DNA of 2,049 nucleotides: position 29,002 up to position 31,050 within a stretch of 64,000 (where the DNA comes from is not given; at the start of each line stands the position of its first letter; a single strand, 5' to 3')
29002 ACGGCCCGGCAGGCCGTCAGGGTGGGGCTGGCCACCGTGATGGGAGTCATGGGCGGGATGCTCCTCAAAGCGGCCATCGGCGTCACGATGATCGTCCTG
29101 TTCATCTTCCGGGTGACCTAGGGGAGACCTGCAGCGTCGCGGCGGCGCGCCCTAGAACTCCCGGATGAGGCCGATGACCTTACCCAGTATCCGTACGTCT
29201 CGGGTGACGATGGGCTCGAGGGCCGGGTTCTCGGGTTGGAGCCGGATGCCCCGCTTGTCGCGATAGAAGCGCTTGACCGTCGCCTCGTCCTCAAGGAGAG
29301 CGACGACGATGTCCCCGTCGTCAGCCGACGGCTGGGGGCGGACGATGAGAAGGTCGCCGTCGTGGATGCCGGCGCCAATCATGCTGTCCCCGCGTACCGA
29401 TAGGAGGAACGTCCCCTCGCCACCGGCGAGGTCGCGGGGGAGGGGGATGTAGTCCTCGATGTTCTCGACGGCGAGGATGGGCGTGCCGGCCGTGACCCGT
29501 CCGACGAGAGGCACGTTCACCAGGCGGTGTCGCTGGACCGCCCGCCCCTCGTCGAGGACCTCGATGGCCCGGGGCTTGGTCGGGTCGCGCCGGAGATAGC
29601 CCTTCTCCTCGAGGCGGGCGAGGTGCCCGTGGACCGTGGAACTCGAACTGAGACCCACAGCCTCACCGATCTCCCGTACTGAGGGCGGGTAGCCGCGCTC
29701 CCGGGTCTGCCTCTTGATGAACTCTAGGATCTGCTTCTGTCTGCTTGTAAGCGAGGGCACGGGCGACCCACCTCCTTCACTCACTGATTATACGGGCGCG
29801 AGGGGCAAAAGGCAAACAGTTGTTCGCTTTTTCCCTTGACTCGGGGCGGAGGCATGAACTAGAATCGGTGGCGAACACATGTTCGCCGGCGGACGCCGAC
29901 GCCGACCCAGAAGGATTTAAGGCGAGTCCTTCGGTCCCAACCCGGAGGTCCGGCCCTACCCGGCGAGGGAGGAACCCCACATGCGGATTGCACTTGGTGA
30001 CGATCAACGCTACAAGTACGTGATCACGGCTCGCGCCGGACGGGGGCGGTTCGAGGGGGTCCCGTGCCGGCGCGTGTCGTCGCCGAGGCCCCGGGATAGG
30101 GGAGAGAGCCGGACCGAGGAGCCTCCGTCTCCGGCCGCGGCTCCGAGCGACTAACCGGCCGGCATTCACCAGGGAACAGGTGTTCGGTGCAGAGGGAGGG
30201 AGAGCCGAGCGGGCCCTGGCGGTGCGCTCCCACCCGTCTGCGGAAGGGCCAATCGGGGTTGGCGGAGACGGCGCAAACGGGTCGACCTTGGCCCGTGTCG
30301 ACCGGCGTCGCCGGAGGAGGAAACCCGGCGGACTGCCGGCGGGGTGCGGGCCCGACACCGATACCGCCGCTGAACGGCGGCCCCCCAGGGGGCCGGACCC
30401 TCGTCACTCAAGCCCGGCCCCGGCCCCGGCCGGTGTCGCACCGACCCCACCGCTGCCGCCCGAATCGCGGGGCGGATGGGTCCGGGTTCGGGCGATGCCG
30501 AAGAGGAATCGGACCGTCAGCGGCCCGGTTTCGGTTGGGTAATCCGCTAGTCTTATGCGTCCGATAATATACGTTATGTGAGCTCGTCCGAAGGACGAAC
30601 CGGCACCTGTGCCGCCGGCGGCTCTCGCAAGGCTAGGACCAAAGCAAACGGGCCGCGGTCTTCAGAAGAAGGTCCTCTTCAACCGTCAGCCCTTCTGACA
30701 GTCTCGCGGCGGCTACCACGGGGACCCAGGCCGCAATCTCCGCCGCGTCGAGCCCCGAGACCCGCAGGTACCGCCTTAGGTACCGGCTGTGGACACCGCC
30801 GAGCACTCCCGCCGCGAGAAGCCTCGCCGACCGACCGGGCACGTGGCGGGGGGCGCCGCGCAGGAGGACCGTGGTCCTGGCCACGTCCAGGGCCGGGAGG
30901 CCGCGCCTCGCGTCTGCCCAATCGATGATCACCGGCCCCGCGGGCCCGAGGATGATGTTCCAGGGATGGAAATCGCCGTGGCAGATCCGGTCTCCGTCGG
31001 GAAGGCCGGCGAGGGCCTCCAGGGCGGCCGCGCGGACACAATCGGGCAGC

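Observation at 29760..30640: LexA-controlled divergent unit: perfect Cheo box on a strong outward promoter, a 57-aa Arg-rich ORF, a third Cheo box, and ~480 bp of ORF-poor structured DNA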

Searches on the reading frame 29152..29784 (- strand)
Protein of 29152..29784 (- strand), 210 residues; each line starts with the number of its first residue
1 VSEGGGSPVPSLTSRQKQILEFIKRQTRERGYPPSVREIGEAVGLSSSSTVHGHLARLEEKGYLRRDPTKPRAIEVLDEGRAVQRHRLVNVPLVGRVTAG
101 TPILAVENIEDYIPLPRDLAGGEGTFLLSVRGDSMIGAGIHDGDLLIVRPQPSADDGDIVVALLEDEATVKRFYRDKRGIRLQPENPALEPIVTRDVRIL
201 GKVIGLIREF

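Call 7: find_encoding_contigs(protein=window:29152-29784:-, flank=6000, max_places=10)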
Protein window:29152-29784:- (210 aa): no gene with exactly this product is on record in the collection.
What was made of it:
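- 29152..29760 (-): lexA. The true start is GTG at 29760, giving 202 aa, not the 210-aa ORF starting at 29784. The 210-aa version is not on record (call 7).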

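Call 8: find_encoding_contigs(protein=window:29152-29760:-, flank=6000, max_places=10)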
Protein window:29152-29760:- (202 aa): 6 contigs read that carry it; 6 places shown.
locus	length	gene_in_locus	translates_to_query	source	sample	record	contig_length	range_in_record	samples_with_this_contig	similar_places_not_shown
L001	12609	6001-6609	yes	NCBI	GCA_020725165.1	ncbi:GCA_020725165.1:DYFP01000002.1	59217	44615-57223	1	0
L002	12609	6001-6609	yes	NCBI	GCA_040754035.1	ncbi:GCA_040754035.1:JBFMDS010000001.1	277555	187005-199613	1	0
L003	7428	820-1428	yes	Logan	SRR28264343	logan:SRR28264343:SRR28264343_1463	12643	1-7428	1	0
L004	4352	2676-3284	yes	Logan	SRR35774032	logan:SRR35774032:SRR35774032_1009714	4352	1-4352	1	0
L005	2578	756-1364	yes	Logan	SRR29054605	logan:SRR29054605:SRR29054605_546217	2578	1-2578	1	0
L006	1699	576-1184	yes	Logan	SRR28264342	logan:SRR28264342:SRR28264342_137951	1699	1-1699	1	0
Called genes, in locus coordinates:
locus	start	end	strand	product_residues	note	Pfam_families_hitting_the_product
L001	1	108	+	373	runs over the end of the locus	PF01522:Polysacc_deac_1, PF01476:LysM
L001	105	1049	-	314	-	PF00056:Ldh_1_N, PF02866:Ldh_1_C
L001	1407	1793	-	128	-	PF00072:Response_reg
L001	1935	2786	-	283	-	PF01048:PNP_UDP_1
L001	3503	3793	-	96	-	-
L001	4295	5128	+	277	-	PF26324:HopBF1_kinase (weak), PF01636:APH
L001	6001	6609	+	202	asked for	PF01726:LexA_DNA_bind, PF09339:HTH_IclR (weak), PF12802:MarR_2 (weak), PF00717:Peptidase_S24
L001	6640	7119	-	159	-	PF04306:DUF456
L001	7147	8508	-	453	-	PF06838:Met_gamma_lyase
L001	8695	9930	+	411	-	PF13433:Peripla_BP_5, PF13458:Peripla_BP_6, PF01094:ANF_receptor, PF13433:Peripla_BP_5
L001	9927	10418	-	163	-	PF00583:Acetyltransf_1, PF13302:Acetyltransf_3, PF13673:Acetyltransf_10, PF13508:Acetyltransf_7, PF08445:FR47 (weak)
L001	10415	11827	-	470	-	PF13167:GTP-bdg_N, PF16360:GTP-bdg_M, PF01926:MMR_HSR1, PF02421:FeoB_N (weak), PF19275:HflX_C (weak)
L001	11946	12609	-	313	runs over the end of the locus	-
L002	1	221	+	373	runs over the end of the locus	PF01522:Polysacc_deac_1, PF01476:LysM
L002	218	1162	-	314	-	PF00056:Ldh_1_N, PF02866:Ldh_1_C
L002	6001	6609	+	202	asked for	PF01726:LexA_DNA_bind, PF09339:HTH_IclR (weak), PF12802:MarR_2 (weak), PF00717:Peptidase_S24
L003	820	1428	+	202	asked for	PF01726:LexA_DNA_bind, PF09339:HTH_IclR (weak), PF12802:MarR_2 (weak), PF00717:Peptidase_S24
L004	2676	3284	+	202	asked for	PF01726:LexA_DNA_bind, PF09339:HTH_IclR (weak), PF12802:MarR_2 (weak), PF00717:Peptidase_S24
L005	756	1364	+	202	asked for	PF01726:LexA_DNA_bind, PF09339:HTH_IclR (weak), PF12802:MarR_2 (weak), PF00717:Peptidase_S24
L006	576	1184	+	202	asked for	PF01726:LexA_DNA_bind, PF09339:HTH_IclR (weak), PF12802:MarR_2 (weak), PF00717:Peptidase_S24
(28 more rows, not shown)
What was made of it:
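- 29152..29760 (-): The exact 202-aa product is on record on 6 contigs, with LexA_DNA_bind and Peptidase_S24 domains (call 8).
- Tried and rejected: The real start is the GTG at 29760 (calls 7, 8).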

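Call 11: find_related_loci(query=window:29152-29760:-, collection=genome_contigs, flank=4000)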
Query window:29152-29760:- (202 aa) in genome_contigs; peptide patterns used: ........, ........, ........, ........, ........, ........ (x = any residue, [..] = any of these).
600 stretches matched a pattern (row limit reached: there are more); 54 encode a relative of the query (tblastn E <= 1e-3); 54 distinct loci.
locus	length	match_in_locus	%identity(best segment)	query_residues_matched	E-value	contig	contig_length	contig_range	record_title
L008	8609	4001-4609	82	1-202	3e-109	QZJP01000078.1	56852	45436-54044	MAG: Bacillota bacterium isolate SURF_36 Ga0104751_1000703, whole genome shotgun sequence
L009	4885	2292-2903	82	1-202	1e-105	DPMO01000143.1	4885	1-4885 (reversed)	MAG TPA_asm: Clostridiales bacterium isolate UBA9673 contig_2057, whole genome shotgun sequence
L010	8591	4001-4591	72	4-201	6e-89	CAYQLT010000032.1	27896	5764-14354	MAG TPA_asm: uncultured Clostridia bacterium isolate binchicken_co30_129 genome assembly, contig: NODE_1387_length_27896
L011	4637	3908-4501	69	4-200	4e-85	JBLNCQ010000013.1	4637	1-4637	MAG: Bacillota bacterium isolate MAG121 PRJNA950955_bin29_renamed_12, whole genome shotgun sequence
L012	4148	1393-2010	63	1-202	1e-82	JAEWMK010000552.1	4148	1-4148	MAG: Bacillota bacterium isolate OH_PDB_133 k127_1495477, whole genome shotgun sequence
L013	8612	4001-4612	64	1-200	4e-82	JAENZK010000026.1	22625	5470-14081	MAG: Alkalihalobacillus macyae isolate BM5_bin.5 BM5_bin5_NODE_523_length_22625_cov_5.400709, whole genome shotgun seque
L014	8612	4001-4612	63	1-201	5e-80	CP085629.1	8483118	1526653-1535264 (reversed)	Paenibacillus sp. P25 chromosome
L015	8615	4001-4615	68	4-200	7e-80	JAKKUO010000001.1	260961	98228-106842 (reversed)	MAG: Bacillota bacterium isolate bin 16 NODE_1_length_260961_cov_139.005504, whole genome shotgun sequence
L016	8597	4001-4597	68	4-202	2e-79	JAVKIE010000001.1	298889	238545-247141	MAG: Candidatus Calidihabitans tengchongensis isolate JZ-2_201709_bins_171 JZ-2_201709_bins_171_scaffold_1, whole genome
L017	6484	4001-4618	63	2-202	2e-77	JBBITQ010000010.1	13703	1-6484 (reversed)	MAG: Clostridiales bacterium isolate PGS172224_bin_40 NODE_1749_length_13703_cov_3.601334, whole genome shotgun sequence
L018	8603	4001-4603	70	3-200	2e-77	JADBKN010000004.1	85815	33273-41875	MAG: Bacillota bacterium isolate Bu92 bin.92_contig4, whole genome shotgun sequence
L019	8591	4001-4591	56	4-200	3e-72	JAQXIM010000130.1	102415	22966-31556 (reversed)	MAG: Clostridiales bacterium isolate SUG1225 k141_7370527, whole genome shotgun sequence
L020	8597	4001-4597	59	3-200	1e-71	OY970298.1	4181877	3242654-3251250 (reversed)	MAG: uncultured Thermoleophilaceae bacterium isolate MFD04935.bin.1.10 genome assembly, chromosome: 1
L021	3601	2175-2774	59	3-200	8e-72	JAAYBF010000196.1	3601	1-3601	MAG: Solirubrobacterales bacterium isolate AS06rmzACSIP_262 380285_AS06, whole genome shotgun sequence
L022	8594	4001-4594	53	4-201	3e-71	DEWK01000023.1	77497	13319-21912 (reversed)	MAG TPA_asm: Lachnospira sp. UBA3212 UBA3212_contig_12524, whole genome shotgun sequence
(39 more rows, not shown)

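Call 26: find_related_loci(query=window:29152-29760:-, collection=metagenome_contigs, flank=3000)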
Query window:29152-29760:- (202 aa) in metagenome_contigs; peptide patterns used: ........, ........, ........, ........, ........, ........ (x = any residue, [..] = any of these).
600 stretches matched a pattern (row limit reached: there are more); 56 encode a relative of the query (tblastn E <= 1e-3); 56 distinct loci.
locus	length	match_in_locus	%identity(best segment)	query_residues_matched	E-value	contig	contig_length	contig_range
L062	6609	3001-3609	81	1-202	1e-110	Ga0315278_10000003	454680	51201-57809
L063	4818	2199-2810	82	1-202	8e-106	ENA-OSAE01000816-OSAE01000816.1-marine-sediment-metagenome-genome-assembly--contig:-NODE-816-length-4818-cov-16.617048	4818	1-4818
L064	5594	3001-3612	82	1-202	1e-105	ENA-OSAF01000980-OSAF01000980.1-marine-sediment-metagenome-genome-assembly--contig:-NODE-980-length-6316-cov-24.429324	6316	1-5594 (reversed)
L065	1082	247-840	71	3-200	5e-96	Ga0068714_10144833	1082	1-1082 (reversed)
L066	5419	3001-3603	67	4-202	1e-85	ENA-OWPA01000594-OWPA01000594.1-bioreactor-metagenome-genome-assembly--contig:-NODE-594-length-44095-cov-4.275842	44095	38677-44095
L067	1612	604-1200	66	4-202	9e-88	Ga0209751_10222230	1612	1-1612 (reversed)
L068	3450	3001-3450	87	3-151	2e-82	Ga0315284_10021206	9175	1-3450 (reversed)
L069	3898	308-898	66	4-200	4e-82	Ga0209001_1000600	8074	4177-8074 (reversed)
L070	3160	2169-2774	69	1-202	5e-83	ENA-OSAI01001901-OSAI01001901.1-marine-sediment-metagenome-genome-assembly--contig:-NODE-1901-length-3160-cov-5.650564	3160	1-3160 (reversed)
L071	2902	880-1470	65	4-200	1e-82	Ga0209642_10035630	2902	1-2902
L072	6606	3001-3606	68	1-202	5e-81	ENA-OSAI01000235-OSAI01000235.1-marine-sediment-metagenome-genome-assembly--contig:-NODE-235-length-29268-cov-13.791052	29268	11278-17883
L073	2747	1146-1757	61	1-202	8e-80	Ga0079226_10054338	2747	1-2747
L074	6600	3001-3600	64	4-202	2e-77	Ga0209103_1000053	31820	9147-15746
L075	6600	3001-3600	63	4-202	3e-77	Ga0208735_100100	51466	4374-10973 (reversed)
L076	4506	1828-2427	64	4-202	3e-77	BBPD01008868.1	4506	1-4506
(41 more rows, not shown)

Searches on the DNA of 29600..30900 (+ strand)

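Call 4: search_rna_families(source=window, start=29600, end=30900, threshold=evalue, max_evalue=10, show_alignments=3)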
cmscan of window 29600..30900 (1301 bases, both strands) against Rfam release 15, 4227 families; matches with E-value up to 10: 4.
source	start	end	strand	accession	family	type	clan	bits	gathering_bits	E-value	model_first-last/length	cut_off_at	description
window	30231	30266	+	RF02990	gut-2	Gene; sRNA;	-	22.1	39.8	0.044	1-48/48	no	gut-2 RNA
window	30359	30418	+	RF01850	beta_tmRNA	Gene;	CL00001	15.9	84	0.016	244-304/331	no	Betaproteobacteria transfer-messenger RNA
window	30659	30724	-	RF01516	v-snoRNA-1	Gene; snRNA; snoRNA; CD-box;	-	14.8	75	5.3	1-65/65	no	Human herpesvirus 1 small nucleolar RNA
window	30789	30804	+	RF01129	sR44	Gene; snRNA; snoRNA; CD-box;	-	11.7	45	6.9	40-55/55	no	Small nucleolar RNA sR44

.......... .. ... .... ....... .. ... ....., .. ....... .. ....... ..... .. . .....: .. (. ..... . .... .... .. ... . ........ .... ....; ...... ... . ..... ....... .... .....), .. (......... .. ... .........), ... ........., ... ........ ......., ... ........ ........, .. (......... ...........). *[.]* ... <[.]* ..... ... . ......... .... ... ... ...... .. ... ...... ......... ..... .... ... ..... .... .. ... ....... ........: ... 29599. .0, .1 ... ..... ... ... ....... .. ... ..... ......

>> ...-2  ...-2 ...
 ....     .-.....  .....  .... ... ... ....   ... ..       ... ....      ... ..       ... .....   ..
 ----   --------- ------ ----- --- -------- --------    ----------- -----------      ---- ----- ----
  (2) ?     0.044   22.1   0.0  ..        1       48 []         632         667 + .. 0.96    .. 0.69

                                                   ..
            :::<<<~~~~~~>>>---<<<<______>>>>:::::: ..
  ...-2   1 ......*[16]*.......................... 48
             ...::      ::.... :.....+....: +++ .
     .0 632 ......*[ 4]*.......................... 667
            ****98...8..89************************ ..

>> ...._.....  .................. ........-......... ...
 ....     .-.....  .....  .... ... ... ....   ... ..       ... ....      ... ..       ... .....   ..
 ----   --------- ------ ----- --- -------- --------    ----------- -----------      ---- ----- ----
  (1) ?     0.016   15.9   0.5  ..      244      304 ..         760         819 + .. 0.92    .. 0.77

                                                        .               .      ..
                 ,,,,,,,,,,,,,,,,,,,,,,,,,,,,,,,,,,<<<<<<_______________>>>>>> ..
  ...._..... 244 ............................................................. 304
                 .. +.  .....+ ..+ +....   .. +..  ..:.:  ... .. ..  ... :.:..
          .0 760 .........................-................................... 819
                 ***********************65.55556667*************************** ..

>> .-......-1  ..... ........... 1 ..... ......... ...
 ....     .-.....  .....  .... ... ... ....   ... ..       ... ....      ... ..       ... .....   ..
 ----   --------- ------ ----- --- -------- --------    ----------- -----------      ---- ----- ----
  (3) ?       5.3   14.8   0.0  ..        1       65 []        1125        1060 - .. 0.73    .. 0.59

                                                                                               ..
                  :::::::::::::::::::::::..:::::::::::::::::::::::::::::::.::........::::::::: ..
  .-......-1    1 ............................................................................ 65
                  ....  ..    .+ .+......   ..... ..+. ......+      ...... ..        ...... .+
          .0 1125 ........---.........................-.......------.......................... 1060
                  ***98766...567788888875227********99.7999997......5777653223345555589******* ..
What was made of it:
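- There are weak sub-threshold Rfam hits: gut-2 at 22 bits against a gathering score of 39.8, and a tmRNA fragment at 16 bits against 84 (call 4).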

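Call 75: search_dna_similar(query=window:29760-30640:+, collection=plasmids, mode=distant, max_evalue=0.001, max_rows=5)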
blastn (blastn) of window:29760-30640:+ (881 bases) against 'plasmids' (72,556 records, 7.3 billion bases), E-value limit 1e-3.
No match.
